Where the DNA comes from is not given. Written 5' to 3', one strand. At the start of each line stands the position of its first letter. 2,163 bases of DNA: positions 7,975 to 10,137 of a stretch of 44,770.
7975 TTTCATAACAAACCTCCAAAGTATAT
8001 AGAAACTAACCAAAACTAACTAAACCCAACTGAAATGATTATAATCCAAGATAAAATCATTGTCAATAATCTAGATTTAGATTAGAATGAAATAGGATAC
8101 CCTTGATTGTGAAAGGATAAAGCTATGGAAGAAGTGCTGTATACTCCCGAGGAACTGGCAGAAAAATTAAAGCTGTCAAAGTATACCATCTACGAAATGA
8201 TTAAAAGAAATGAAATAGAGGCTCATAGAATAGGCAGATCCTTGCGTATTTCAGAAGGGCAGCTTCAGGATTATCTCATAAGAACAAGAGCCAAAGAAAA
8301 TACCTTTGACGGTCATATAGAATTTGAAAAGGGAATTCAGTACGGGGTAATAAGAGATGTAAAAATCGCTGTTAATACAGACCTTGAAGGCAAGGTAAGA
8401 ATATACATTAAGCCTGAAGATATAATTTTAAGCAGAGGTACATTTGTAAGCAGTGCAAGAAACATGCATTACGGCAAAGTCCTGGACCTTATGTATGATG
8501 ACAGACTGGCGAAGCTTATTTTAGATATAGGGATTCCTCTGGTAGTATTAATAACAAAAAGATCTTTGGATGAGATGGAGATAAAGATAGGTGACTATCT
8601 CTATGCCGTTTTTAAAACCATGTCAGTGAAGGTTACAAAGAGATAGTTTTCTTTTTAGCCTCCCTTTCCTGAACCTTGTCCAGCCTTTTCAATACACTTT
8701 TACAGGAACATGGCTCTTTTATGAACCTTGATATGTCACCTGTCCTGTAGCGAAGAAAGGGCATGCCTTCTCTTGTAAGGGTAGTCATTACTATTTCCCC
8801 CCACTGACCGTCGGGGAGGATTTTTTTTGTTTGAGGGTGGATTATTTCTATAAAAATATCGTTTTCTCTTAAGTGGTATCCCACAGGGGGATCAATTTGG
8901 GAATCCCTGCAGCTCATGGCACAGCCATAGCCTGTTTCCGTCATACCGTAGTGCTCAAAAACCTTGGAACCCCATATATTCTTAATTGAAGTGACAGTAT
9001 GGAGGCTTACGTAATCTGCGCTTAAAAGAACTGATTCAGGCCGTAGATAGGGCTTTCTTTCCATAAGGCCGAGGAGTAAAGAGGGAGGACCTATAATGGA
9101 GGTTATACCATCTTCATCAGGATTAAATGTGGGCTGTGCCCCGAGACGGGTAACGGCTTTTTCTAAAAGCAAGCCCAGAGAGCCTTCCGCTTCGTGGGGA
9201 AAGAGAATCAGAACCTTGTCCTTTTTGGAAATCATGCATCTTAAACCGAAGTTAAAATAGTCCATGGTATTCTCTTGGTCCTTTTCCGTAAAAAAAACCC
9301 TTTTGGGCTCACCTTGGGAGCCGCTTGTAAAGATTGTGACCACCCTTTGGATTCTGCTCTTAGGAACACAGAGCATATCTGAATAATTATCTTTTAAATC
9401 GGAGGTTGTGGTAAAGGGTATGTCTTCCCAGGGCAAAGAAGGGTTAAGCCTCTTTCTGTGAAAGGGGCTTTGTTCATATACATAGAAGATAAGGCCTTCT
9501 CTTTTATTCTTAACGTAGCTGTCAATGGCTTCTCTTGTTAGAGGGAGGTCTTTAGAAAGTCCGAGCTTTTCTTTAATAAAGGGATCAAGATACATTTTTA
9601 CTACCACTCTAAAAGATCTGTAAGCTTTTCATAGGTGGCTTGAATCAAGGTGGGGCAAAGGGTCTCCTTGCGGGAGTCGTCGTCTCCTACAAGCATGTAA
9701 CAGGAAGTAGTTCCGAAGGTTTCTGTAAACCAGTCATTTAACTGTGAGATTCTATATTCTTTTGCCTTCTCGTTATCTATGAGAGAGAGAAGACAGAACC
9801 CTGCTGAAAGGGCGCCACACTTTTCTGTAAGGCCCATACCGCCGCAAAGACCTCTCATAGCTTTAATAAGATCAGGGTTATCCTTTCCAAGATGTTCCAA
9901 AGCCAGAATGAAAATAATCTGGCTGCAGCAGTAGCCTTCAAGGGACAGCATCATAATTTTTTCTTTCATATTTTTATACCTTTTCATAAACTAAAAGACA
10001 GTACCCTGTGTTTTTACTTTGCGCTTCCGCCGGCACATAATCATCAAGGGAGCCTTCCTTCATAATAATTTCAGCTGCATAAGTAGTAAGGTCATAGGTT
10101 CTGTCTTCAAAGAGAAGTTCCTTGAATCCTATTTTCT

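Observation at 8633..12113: Radical SAM / SAM-methyltransferase / C-GCAxxG-C-C / adenylating-ligase operon embedded in a molybdenum-cofactor locus: candidate undescribed cofactor or ligand maturation pathway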

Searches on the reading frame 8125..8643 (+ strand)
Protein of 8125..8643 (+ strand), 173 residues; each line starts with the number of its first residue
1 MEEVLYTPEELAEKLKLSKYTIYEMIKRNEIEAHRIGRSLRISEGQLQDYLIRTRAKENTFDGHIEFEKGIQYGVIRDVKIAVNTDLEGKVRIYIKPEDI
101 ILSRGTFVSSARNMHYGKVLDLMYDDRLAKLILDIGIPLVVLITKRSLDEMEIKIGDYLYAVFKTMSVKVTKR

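Call 5: search_protein_families(library=ncbifam, proteins=[window:8125-8643:+], max_evalue=0.001)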
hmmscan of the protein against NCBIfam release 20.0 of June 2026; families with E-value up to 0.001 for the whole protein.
window:8125-8643:+ (173 aa): 6 families
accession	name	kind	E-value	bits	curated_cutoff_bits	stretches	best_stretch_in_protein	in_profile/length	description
NF040840.2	tungstate_WtpC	equivalog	3.5e-22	79.2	440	1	56-170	232-346/347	tungstate ABC transporter ATP-binding protein WtpC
TIGR01764.1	excise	domain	6.1e-14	52.1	28.8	1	5-51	1-47/49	excisionase family DNA-binding protein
TIGR00638.1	Mop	subfamily_domain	5e-11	42.5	55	1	109-172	3-68/70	molybdenum-pterin binding domain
TIGR02142.1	modC_ABC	equivalog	4.7e-07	29.4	285.05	1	78-168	257-352/353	molybdenum ABC transporter ATP-binding protein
NF047737.1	antiphage_MADS1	equivalog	5e-06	26.6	80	1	9-44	7-42/49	methylation-associated defense system helix-turn-helix domain-containing protein MAD1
NF008355.0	PRK11144.1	equivalog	6.7e-06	25.3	434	1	83-169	263-351/353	molybdenum ABC transporter ATP-binding protein ModC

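Call 6: search_protein_families(library=pfam, proteins=[window:8125-8643:+], max_evalue=0.001)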
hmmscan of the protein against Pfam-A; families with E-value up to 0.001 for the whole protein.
window:8125-8643:+ (173 aa): 2 families
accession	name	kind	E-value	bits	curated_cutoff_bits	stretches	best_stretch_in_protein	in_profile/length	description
PF12728.13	HTH_17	-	2e-13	50.8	27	1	5-51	1-47/51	Helix-turn-helix domain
PF03459.23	TOBE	-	8.2e-05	23.2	22.3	1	110-170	2-64/64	TOBE domain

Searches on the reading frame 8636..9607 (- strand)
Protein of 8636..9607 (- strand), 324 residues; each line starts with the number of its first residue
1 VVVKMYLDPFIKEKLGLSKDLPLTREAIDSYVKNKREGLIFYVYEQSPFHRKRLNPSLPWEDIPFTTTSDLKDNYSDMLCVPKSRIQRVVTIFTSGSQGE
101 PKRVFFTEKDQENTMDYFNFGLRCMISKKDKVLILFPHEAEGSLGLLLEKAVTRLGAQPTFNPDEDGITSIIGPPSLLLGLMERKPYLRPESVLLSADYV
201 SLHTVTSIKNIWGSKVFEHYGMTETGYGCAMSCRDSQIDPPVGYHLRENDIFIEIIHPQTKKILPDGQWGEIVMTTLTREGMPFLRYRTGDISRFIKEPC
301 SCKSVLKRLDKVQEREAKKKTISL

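Call 5: search_protein_families(library=ncbifam, proteins=[window:8636-9607:-], max_evalue=0.001)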
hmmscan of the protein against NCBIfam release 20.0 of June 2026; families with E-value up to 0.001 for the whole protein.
window:8636-9607:- (324 aa): 12 families
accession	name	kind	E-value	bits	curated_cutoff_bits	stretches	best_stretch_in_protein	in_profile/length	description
NF045666.1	DVU1553_fam_AMP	equivalog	5.2e-101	338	300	1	7-315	3-330/331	DVU_1553 family AMP-dependent CoA ligase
NF041878.1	paak_haloarch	equivalog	1.6e-30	106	700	2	194-316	206-325/427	phenylacetate--CoA ligase PaaK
TIGR02155.1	PA_CoA_ligase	equivalog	1.5e-28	99.5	646.3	2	196-315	203-316/422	phenylacetate--CoA ligase PaaK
NF053551.1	FlxY_rubin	equivalog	4.6e-28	98.1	520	2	205-317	219-324/424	flexirubin biosynthesis putative acyl-CoA ligase FlxY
NF041217.1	BagE_FevW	exception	1.3e-21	77.1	800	2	203-306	207-302/424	bagremycin/ferroverdin synthetase BagE/FevW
TIGR03335.1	F390_ftsA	equivalog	1.2e-11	44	458.7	1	206-319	222-332/445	coenzyme F390 synthetase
TIGR01733.1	AA-adenyl-dom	subfamily_domain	2.1e-11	43.2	317.4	1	84-275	118-325/409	amino acid adenylation domain-containing protein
TIGR02304.1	aden_form_hyp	equivalog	1.3e-07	31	251.9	1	171-316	191-326/430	F390 synthetase-related protein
NF004837.0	PRK06187.1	subfamily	3.6e-07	28.8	476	0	200-274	298-377/531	long-chain-fatty-acid--CoA ligase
NF009071.0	PRK12406.1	subfamily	3.5e-05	22.4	701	1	87-276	154-358/510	acyl-CoA synthetase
NF005702.0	PRK07514.1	subfamily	0.00068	18.1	558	0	203-272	285-352/506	malonyl-CoA synthase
NF006572.0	PRK09088.1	equivalog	0.00097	17.9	696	0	89-134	143-186/491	acyl-CoA synthetase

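Call 6: search_protein_families(library=pfam, proteins=[window:8636-9607:-], max_evalue=0.001)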
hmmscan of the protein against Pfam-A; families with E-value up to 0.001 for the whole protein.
window:8636-9607:- (324 aa): 1 family
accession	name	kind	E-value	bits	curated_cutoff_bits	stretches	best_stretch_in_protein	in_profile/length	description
PF00501.34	AMP-binding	-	3.5e-13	49.6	29.9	1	87-274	163-374/384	AMP-binding enzyme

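Call 31: search_solved_structures(query=window:8636-9607:-, max_evalue=0.00001, show_alignments=1)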
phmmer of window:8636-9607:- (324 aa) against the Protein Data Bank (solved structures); distinct sequences matched with E-value up to 0.00001: 7.
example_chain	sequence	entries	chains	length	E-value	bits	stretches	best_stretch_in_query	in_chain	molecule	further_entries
2y27_A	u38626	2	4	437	3.9e-21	78.4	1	208-315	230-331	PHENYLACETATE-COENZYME A LIGASE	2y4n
4r1l_A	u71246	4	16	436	1.4e-20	76.6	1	207-315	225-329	Phenylacetate-coenzyme A ligase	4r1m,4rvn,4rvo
2y4o_A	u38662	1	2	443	1.2e-18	70.3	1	213-314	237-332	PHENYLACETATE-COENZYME A LIGASE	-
9s3l_A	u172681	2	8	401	7.6e-15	57.8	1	204-303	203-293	Phenylacetate-CoA ligase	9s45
6wuq_A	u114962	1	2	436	1.3e-11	47.1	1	206-307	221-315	AjiA1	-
6siw_A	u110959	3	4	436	3e-11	45.9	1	205-306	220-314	PaaK-like ligase (AMP-dependent synthetase and ligase) | AMP-dependent synthetase and ligase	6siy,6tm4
6siw_B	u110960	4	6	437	3e-11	45.9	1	205-306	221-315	PaaK-like ligase (AMP-dependent synthetase and ligase) | AMP-dependent synthetase and ligase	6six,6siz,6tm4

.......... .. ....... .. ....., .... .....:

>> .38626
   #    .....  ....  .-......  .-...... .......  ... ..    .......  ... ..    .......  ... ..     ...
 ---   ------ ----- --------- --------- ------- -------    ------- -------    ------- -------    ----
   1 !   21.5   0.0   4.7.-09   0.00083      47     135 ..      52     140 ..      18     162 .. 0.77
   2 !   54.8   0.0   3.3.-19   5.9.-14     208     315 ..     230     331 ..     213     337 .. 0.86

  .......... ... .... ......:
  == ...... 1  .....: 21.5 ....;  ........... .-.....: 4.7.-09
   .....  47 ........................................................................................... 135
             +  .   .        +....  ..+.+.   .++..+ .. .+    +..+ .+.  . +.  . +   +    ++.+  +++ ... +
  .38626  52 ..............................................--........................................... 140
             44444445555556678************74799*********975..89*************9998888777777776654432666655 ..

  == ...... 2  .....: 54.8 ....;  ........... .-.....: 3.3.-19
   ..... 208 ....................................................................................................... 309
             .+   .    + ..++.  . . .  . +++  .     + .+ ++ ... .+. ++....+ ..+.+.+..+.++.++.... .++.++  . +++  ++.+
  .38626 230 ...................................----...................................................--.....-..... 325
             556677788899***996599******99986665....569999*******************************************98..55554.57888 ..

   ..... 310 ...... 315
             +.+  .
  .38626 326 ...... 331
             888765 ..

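Call 53: find_homologous_proteins(query=window:8636-9607:-, max_evalue=1e-10)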
Query window:8636-9607:- (324 aa): 1714 proteins with E <= 1e-10 among 3272 candidates; the best 120 are listed.
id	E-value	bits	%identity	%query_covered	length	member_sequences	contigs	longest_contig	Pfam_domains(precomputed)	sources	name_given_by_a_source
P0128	1.7e-216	735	100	99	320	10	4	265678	PF00501.35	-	-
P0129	4.2e-170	583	80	99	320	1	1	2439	PF00501.35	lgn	-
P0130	3.1e-110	386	52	98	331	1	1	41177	PF00501.35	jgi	-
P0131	1.0e-109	384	54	99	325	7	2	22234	PF00501.35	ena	-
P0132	1.3e-109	384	53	99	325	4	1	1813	PF00501.35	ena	-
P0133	5.9e-103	362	52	98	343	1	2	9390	PF00501.35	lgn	-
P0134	5.6e-102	359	51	98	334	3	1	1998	PF00501.35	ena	-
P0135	1.2e-99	351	45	92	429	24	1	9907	PF00501.35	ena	-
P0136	1.2e-99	351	47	98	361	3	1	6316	PF00501.35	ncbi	-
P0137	2.1e-99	351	51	98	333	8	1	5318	PF00501.35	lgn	-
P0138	4.5e-99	349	48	96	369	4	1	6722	PF00501.35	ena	-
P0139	1.1e-97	345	50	98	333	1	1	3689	PF00501.35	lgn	-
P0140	2.6e-97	344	49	92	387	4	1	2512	PF00501.35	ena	-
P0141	4.5e-97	343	50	96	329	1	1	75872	PF00501.35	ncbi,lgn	-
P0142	1.5e-96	341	43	92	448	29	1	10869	PF00501.35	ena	-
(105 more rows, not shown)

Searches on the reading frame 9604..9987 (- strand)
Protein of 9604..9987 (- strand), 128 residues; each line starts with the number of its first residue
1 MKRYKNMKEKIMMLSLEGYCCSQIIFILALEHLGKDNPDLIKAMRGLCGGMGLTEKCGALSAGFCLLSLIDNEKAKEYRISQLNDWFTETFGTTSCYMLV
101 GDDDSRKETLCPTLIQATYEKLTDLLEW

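Call 5: search_protein_families(library=ncbifam, proteins=[window:9604-9987:-], max_evalue=0.001)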
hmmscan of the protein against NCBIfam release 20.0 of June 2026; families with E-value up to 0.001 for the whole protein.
window:9604-9987:- (128 aa): 3 families
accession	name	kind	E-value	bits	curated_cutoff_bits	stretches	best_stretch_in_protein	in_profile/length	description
NF045669.1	DVU1555_fam_CGA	exception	9.6e-34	116.1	103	1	8-127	3-137/140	DVU_1555 family C-GCAxxG-C-C protein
TIGR01909.1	C_GCAxxG_C_C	subfamily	1.1e-06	28.7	47.4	1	20-125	2-119/120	C-GCAxxG-C-C family (seleno)protein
NF045501.1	HUGP_GUXX-star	exception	1.9e-05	24.3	325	1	5-108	8-125/236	HUGP/GUXX-star fusion selenoprotein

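Call 6: search_protein_families(library=pfam, proteins=[window:9604-9987:-], max_evalue=0.001)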
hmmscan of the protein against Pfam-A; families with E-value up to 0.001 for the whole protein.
window:9604-9987:- (128 aa): 1 family
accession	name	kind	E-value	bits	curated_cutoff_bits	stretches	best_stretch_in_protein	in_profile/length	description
PF09719.15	C_GCAxxG_C_C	-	6.4e-23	81.5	27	1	19-124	1-117/118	Putative redox-active protein (C_GCAxxG_C_C)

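Call 34: search_solved_structures(query=window:9604-9987:-, max_evalue=1)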
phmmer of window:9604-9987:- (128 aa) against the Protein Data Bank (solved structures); distinct sequences matched with E-value up to 1: 0.

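Call 36: find_homologous_proteins(query=window:9604-9987:-, max_evalue=0.001)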
Query window:9604-9987:- (128 aa): 7 proteins with E <= 0.001 among 10 candidates.
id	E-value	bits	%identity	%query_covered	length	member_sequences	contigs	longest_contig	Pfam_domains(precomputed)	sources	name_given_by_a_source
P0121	3.4e-76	271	99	95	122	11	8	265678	PF09719.16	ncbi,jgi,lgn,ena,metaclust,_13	ncbi:MAG: DVU_1555 family C-GCAxxG-C-C protein [Anaerovoracaceae bacterium]|metaclust:\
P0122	3.8e-61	223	84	95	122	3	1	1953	PF09719.16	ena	-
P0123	1.3e-37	147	57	95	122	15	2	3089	PF09719.16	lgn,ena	-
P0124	3.8e-37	145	55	95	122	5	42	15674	PF09719.16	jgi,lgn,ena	jgi:hypothetical protein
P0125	2.2e-30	123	49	97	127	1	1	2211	PF09719.16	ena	-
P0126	5.1e-30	122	48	95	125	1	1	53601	PF09719.16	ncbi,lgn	-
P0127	5.7e-20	90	40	92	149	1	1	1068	PF09719.16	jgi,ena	-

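Call 69: predict_structure(alignment_id=A3)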
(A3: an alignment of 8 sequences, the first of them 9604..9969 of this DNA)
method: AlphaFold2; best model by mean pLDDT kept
length: 122 residues; sequences in the alignment: 8
mean_pLDDT: 88.7   pTM: 0.85
mean pLDDT of the five models: 88.7, 84.2, 82.9, 82.4, 80.8
residues with pLDDT >= 90: 80; 70-90: 33; 50-70: 5; < 50: 4
segments of 3 or more residues with pLDDT < 50: 44-47
pLDDT, mean of each block of 10 residues (from residue 1): 91 92 95 89 56 92 92 94 93 83 89 97 92
secondary structure, 60 per line:
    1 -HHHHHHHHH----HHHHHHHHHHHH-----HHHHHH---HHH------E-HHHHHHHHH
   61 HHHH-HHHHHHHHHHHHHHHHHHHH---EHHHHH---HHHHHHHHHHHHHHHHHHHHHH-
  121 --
elements in order: H2-10 H15-26 H32-37 H52-64 H66-85 H90-94 H98-119

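Call 73: fold_search(model_id=the predicted structure, library=pdb)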
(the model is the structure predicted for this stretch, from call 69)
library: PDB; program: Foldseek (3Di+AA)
matches with E <= 10: 5; with E <= 0.001: 0
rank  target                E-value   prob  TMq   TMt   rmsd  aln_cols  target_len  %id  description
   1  9uen_J                5.0e+00  0.02  0.19  0.14  14.9       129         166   13  Cryo-EM structure of coccolithophore photosystem I (released 2025-11-19)
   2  8hd0_C                7.0e+00  0.01  0.17  0.08  16.6       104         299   20  Cell divisome sPG hydrolysis machinery FtsEX-EnvC (released 2023-11-08)
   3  8z11_J                7.8e+00  0.01  0.18  0.14  14.9       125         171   13  Cryo-EM structure of haptophyte photosystem I (released 2025-01-22)
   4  4dbg_B                8.8e+00  0.02  0.25  0.23  13.8       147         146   16  Crystal structure of HOIL-1L-UBL complexed with a HOIP-UBA derivative (released 2012-04-04)
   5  9wyp_1                9.8e+00  0.02  0.26  0.19  15.5       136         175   12  The PSI-ACPI supercomplex from the cryptophyte Chroomonas placoidea (released 2026-01-07)
